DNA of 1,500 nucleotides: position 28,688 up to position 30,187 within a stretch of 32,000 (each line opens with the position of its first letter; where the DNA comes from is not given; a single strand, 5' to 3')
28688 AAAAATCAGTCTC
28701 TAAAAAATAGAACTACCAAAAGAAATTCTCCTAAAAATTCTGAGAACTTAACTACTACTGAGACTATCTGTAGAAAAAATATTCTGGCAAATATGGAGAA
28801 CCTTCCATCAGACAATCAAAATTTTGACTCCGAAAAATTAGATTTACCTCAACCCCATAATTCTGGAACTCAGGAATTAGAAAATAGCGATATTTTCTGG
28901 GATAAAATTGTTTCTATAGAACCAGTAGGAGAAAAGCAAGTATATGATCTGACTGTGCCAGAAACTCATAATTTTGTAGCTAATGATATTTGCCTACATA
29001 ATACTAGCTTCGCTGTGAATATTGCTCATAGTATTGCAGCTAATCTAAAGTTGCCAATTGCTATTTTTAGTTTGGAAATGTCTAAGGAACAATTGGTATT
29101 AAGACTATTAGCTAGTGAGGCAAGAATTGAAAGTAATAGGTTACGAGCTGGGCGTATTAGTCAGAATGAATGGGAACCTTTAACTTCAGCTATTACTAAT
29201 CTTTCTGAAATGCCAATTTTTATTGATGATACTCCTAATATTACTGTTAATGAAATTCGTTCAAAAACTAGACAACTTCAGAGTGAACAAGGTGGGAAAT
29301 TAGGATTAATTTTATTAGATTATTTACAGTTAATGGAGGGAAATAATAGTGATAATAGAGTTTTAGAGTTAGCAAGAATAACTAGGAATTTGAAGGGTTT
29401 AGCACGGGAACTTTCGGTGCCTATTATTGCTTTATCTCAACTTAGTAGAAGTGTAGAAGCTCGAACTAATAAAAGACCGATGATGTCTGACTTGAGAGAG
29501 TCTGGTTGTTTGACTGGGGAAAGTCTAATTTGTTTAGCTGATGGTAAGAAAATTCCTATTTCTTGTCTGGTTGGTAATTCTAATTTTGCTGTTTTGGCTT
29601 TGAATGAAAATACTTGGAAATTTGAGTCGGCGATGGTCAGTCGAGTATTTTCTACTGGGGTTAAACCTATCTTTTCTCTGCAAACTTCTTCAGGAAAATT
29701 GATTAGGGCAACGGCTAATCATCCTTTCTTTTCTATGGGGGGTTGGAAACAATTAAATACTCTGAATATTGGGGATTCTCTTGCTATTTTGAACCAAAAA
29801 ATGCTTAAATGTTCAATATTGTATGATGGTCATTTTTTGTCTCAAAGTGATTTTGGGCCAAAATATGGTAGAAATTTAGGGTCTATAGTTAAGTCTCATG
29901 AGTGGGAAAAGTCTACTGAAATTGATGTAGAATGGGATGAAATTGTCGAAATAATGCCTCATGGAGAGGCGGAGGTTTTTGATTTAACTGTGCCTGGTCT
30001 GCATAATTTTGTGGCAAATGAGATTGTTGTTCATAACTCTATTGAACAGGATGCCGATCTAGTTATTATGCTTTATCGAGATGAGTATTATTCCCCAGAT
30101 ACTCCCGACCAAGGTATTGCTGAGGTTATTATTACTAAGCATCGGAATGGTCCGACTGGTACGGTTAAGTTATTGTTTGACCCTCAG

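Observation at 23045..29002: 1,986-aa intein splitting the DnaB Walker-A loop, about 85% of it made of 20 in-frame 252-bp tandem repeats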

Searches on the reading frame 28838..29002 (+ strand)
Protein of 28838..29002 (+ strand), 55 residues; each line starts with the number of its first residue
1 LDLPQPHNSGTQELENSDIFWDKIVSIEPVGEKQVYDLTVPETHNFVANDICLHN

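Call 89: search_protein_families(library=ncbifam, proteins=[window:28838-29002:+], max_evalue=0.01)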
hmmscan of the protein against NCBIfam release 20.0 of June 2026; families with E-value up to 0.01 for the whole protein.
window:28838-29002:+ (55 aa): 10 families
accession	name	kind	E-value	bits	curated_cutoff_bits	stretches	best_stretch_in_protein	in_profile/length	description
NF005852.0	PRK07773.1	equivalog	9.2e-18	63.9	780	1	11-55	782-826/886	replicative DNA helicase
TIGR01443.1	intein_Cterm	domain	9.6e-10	38.4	15.6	1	35-55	2-23/24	intein C-terminal splicing region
NF038162.1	RtcB_rel_intein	exception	6.6e-06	24.4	1150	1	17-55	537-578/961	intein-containing RtcB family protein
NF003157.0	PRK04132.1-2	equivalog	3.4e-05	22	1103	1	15-51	554-591/864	replication factor C small subunit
NF006207.0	PRK08332.1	equivalog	0.00021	18.7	2400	1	23-55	1209-1241/1684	vitamin B12-dependent ribonucleotide reductase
NF003159.0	PRK04132.1-4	equivalog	0.00042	18.5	999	1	15-51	541-578/852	replication factor C small subunit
NF011418.0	PRK14845.1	equivalog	0.00066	17.5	756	1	32-55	452-474/1049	translation initiation factor IF-2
NF003158.0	PRK04132.1-3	equivalog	0.0015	15.7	1750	1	15-51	517-554/1437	replication factor C small subunit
NF011491.0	PRK14898.1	equivalog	0.0017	16.5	783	1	16-54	501-542/860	DNA-directed RNA polymerase subunit A''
NF005616.0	PRK07373.1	equivalog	0.0061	15.1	646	1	23-50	3-30/449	DNA polymerase III subunit alpha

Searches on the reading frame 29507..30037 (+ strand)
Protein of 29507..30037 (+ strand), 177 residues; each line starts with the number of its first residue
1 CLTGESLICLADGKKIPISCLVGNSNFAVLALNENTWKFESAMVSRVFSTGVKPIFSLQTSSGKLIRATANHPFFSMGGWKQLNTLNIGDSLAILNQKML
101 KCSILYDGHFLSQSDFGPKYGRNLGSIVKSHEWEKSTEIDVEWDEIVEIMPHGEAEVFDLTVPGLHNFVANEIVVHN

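Call 19: search_protein_families(library=pfam, proteins=[window:29507-30037:+], max_evalue=1)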
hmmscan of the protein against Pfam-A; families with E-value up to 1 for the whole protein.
seq(177 aa): 2 families
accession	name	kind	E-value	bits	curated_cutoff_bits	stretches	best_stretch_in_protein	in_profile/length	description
PF14890.11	Intein_splicing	-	5.9e-28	98.1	35.8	1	8-177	1-155/155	Intein splicing domain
PF07591.16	PT-HINT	-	0.0016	19.1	27.7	1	29-92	20-87/137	Pretoxin HINT domain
